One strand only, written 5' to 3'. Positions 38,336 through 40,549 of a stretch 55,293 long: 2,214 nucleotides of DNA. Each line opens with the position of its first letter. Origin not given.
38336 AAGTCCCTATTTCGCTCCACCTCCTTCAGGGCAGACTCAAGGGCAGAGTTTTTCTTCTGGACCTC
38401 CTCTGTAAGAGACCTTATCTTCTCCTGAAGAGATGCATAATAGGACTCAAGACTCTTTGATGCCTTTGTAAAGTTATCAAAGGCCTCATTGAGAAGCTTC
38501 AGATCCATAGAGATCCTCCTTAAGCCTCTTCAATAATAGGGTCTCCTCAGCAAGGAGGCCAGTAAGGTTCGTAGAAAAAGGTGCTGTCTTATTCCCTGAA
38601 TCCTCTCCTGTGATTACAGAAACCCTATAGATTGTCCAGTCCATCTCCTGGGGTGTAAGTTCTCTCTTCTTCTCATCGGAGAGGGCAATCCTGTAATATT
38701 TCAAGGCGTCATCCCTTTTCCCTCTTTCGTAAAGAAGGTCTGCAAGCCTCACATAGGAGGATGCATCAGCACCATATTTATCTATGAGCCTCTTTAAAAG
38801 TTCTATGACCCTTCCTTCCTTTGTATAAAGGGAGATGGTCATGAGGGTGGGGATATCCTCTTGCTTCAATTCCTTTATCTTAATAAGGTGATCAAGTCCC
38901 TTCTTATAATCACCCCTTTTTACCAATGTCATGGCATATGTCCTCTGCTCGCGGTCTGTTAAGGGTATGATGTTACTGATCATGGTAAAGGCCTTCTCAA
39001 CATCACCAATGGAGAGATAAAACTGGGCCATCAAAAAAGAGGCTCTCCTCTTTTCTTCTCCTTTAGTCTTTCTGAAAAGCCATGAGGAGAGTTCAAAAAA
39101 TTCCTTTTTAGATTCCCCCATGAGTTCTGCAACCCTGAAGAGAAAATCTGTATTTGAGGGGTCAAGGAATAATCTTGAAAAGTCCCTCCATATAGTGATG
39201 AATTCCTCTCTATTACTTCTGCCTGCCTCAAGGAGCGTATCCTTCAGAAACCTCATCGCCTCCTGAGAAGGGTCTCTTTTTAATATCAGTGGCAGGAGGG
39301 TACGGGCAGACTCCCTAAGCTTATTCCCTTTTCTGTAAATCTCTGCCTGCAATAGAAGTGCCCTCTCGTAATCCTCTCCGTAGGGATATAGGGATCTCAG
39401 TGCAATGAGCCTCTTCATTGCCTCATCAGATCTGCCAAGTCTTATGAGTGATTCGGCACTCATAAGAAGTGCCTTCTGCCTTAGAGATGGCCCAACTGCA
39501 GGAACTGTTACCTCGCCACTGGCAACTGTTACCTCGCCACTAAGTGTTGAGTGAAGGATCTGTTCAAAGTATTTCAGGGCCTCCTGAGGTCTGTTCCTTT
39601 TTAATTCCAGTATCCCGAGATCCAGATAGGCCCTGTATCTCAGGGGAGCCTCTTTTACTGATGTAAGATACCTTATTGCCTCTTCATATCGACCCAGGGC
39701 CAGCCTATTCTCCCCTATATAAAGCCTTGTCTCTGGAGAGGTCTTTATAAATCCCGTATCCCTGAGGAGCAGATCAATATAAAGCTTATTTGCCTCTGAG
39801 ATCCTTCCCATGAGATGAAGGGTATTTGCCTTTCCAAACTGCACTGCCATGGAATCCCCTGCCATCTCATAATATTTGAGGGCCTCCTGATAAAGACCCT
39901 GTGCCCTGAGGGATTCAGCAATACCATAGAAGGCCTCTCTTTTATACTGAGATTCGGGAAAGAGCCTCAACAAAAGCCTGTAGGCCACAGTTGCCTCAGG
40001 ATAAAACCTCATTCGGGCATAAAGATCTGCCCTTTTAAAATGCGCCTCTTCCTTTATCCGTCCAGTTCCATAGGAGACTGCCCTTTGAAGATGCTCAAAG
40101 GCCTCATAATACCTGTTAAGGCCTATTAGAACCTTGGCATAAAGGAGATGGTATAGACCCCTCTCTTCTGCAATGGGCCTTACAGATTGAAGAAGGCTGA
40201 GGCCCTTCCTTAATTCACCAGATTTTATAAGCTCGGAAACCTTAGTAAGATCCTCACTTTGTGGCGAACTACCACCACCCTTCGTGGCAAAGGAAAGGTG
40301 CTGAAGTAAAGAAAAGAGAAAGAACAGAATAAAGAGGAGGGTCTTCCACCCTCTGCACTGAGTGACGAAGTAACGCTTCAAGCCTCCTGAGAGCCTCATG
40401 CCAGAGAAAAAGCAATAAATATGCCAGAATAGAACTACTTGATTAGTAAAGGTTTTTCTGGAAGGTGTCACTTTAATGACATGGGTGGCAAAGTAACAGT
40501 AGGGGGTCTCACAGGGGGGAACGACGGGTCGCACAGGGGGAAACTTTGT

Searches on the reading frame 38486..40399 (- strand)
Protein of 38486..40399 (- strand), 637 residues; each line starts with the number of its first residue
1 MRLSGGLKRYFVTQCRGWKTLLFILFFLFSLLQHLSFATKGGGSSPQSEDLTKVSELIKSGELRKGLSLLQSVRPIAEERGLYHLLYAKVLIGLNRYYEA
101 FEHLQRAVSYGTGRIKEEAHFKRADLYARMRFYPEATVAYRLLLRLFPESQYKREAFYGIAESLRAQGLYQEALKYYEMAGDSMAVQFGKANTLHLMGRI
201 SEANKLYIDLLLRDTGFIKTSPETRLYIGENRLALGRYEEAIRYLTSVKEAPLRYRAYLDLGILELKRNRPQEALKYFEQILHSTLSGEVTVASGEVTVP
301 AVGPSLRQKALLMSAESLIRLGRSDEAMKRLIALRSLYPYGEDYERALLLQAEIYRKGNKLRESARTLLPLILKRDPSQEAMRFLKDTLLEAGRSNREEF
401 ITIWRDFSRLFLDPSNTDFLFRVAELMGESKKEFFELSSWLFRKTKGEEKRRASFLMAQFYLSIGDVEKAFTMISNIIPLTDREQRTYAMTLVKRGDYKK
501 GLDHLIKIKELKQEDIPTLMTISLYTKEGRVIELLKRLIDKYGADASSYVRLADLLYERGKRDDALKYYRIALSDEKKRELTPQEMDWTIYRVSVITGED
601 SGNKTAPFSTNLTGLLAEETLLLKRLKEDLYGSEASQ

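Call 45: search_protein_families(library=pfam, proteins=[window:38486-40396:-])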
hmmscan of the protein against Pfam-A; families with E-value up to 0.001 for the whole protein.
window:38486-40396:- (636 aa): 17 families
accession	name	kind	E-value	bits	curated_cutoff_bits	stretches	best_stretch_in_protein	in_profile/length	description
PF13424.12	TPR_12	-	8.2e-20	71.2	30.1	1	228-281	17-72/77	Tetratricopeptide repeat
PF13432.12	TPR_16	-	1.4e-19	70.6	32.7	1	228-281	4-58/65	Tetratricopeptide repeat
PF13174.12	TPR_6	-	9.9e-19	67.1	26.3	0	309-338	2-31/33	Tetratricopeptide repeat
PF14559.12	TPR_19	-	1.7e-18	67.1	25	1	232-282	2-53/68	Tetratricopeptide repeat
PF07719.23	TPR_2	-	1.8e-18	65.5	27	0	547-573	3-29/34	Tetratricopeptide repeat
PF13428.12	TPR_14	-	5.8e-17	60.9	23.5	0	548-576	4-32/44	Tetratricopeptide repeat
PF25058.1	ARM_TT21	-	4.8e-15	56.3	27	0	179-250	53-123/155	Tetratricopeptide repeat protein 21 ARM repeat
PF00515.34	TPR_1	-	4.8e-14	51.9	27.8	0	154-179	2-27/34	Tetratricopeptide repeat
PF12895.13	ANAPC3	-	3.4e-12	46.9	27.2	0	449-506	22-81/82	Anaphase-promoting complex, cyclosome, subunit 3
PF13176.12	TPR_7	-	9e-11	41.4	27.9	0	548-577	2-30/36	Tetratricopeptide repeat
PF21545.3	T7SS_EccA1_N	-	9.1e-09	35.4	27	0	303-387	164-247/272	T7SS, ESX-1 secretion system protein EccA1, N-terminal domain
PF13374.12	TPR_10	-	9.8e-09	35.4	27.5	0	545-569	2-26/42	Tetratricopeptide repeat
PF13431.12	TPR_17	-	7.9e-07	29.3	24.4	0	243-274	2-33/34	Tetratricopeptide repeat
PF13181.12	TPR_8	-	2.1e-06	27.9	25.7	0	545-571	1-27/34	Tetratricopeptide repeat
PF03704.23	BTAD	-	6.3e-06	27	22.1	0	228-288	69-129/146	Bacterial transcriptional activator domain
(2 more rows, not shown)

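Call 59: find_homologous_proteins(query=window:38486-40399:-, max_evalue=1e-30)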
Query window:38486-40399:- (637 aa): 7 proteins with E <= 1e-30 among 8000 candidates.
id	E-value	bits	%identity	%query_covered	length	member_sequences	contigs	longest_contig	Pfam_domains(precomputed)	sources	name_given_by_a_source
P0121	0.0e+0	1384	100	100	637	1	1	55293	PF03704.24,PF13431.13,PF25058.2,PF21545.4,PF13176.13,PF13428.13,PF13374.13,PF14559.13,PF00515.35,PF12895.14,PF13424.13,PF21033.5,PF27626.1,PF13432.13,PF13181.13,PF07719.24,PF13174.13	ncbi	-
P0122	1.7e-171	590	49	98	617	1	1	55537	PF25063.1,PF09976.16,PF13525.13,PF25062.2,PF25058.2,PF21545.4,PF13176.13,PF13428.13,PF13374.13,PF07721.21,PF14559.13,PF00515.35,PF12895.14,PF13424.13,PF13432.13,PF13181.13,PF07719.24,PF13174.13,PF20308.5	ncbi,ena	-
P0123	2.0e-171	590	50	95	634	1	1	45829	PF25063.1,PF09976.16,PF25062.2,PF25058.2,PF21545.4,PF13176.13,PF13428.13,PF14559.13,PF00515.35,PF12895.14,PF13424.13,PF13432.13,PF13181.13,PF07719.24,PF13174.13,PF20308.5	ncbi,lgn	-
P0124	3.3e-166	572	50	93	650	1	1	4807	PF25063.1,PF23914.2,PF13525.13,PF25062.2,PF25058.2,PF13176.13,PF13428.13,PF25064.2,PF13374.13,PF14559.13,PF17874.8,PF00515.35,PF12895.14,PF13424.13,PF21033.5,PF13432.13,PF13181.13,PF07719.24,PF13174.13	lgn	-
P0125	6.5e-148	512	45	96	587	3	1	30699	PF25063.1,PF09976.16,PF13525.13,PF25062.2,PF25058.2,PF21545.4,PF13176.13,PF13428.13,PF25064.2,PF14559.13,PF12895.14,PF13424.13,PF21033.5,PF13432.13,PF13181.13,PF07719.24,PF13174.13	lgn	-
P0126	1.5e-140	488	46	92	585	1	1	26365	PF25063.1,PF25062.2,PF25058.2,PF13176.13,PF13428.13,PF25064.2,PF14559.13,PF17874.8,PF12895.14,PF13424.13,PF13432.13,PF13181.13,PF07719.24,PF13174.13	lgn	-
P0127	6.7e-140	485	46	86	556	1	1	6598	PF25063.1,PF09976.16,PF13525.13,PF25062.2,PF25058.2,PF21545.4,PF13176.13,PF13428.13,PF25064.2,PF14559.13,PF00515.35,PF12895.14,PF13424.13,PF13432.13,PF13181.13,PF07719.24,PF13174.13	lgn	-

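Call 60: find_encoding_contigs(protein=P0122, flank=10000, max_places=1)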
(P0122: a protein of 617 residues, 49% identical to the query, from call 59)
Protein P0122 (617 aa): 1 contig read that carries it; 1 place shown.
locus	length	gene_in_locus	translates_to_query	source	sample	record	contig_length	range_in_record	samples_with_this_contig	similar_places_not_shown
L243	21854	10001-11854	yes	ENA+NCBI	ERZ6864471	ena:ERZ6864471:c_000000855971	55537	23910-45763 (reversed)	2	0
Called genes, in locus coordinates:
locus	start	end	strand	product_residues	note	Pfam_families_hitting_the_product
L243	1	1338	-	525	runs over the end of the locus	PF25323:6TM_PilS, PF00989:PAS, PF08448:PAS_4 (faint), PF13426:PAS_9, PF00512:HisKA, PF02518:HATPase_c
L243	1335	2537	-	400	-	PF28597:T2SSF_N, PF00482:T2SSF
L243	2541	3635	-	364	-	PF00437:T2SSE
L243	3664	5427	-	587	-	PF05157:MshEN, PF00437:T2SSE, PF13191:AAA_16 (weak)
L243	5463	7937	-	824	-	PF00317:Ribonuc_red_lgN, PF02867:Ribonuc_red_lgC, PF12637:TSCPD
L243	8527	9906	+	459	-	PF00072:Response_reg, PF00158:Sigma54_activat, PF14532:Sigma54_activ_2, PF07728:AAA_5 (weak), PF25601:AAA_lid_14, PF02954:HTH_8, PF18024:HTH_50 (weak)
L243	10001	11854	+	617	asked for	PF00515:TPR_1 (faint), PF07719:TPR_2 (faint), PF09976:TPR_21 (faint), PF13174:TPR_6 (faint), PF13176:TPR_7 (faint), PF12895:ANAPC3 (weak), PF21545:T7SS_EccA1_N (weak), PF14559:TPR_19, +11 more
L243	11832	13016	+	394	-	PF00989:PAS, PF13188:PAS_8, PF08448:PAS_4 (faint), PF00512:HisKA, PF02518:HATPase_c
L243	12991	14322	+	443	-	PF00072:Response_reg, PF00158:Sigma54_activat, PF14532:Sigma54_activ_2, PF00004:AAA (weak), PF07728:AAA_5, PF25601:AAA_lid_14, PF02954:HTH_8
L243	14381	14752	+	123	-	-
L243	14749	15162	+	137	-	PF06429:Flg_bbr_C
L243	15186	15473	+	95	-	PF02049:FliE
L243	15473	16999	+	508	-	PF01514:YscJ_FliF, PF08345:YscJ_FliF_C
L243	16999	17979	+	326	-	PF03448:MgtE_N (faint), PF14842:FliG_N, PF14841:FliG_M, PF01706:FliG_C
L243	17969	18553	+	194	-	PF02108:FliH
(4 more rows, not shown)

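Call 61: find_encoding_contigs(protein=P0123, flank=10000, max_places=1)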
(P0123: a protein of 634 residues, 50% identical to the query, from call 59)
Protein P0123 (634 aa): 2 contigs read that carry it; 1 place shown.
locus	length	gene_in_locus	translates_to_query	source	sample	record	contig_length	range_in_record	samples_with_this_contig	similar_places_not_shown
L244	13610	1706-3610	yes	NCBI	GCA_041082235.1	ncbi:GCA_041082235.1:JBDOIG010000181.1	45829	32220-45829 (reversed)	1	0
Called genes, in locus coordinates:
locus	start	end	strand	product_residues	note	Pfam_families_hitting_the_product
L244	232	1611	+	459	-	PF00072:Response_reg, PF00158:Sigma54_activat, PF14532:Sigma54_activ_2, PF07728:AAA_5, PF25601:AAA_lid_14, PF02954:HTH_8, PF18024:HTH_50 (weak)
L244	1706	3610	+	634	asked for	PF21545:T7SS_EccA1_N (faint), PF13432:TPR_16 (faint), PF25058:ARM_TT21 (faint), PF25062:ARM_TT21_N (faint), PF25063:ARM_TT21_C (faint), PF12895:ANAPC3 (weak), PF13424:TPR_12 (weak), PF14559:TPR_19 (weak), +8 more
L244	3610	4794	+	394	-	PF00989:PAS (weak), PF13188:PAS_8 (weak), PF08448:PAS_4 (faint), PF00512:HisKA, PF02518:HATPase_c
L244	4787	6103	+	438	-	PF00072:Response_reg, PF00158:Sigma54_activat, PF14532:Sigma54_activ_2, PF07728:AAA_5, PF00004:AAA (weak), PF25601:AAA_lid_14, PF02954:HTH_8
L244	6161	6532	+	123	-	-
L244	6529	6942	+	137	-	PF06429:Flg_bbr_C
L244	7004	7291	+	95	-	PF02049:FliE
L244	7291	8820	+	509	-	PF01514:YscJ_FliF, PF08345:YscJ_FliF_C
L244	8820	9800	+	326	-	PF03448:MgtE_N (faint), PF14842:FliG_N, PF14841:FliG_M, PF01706:FliG_C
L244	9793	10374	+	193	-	PF02108:FliH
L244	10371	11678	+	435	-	PF00006:ATP-synt_ab, PF18269:T3SS_ATPase_C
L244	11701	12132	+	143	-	PF02050:FliJ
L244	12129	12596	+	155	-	PF03448:MgtE_N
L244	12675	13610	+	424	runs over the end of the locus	PF02120:Flg_hook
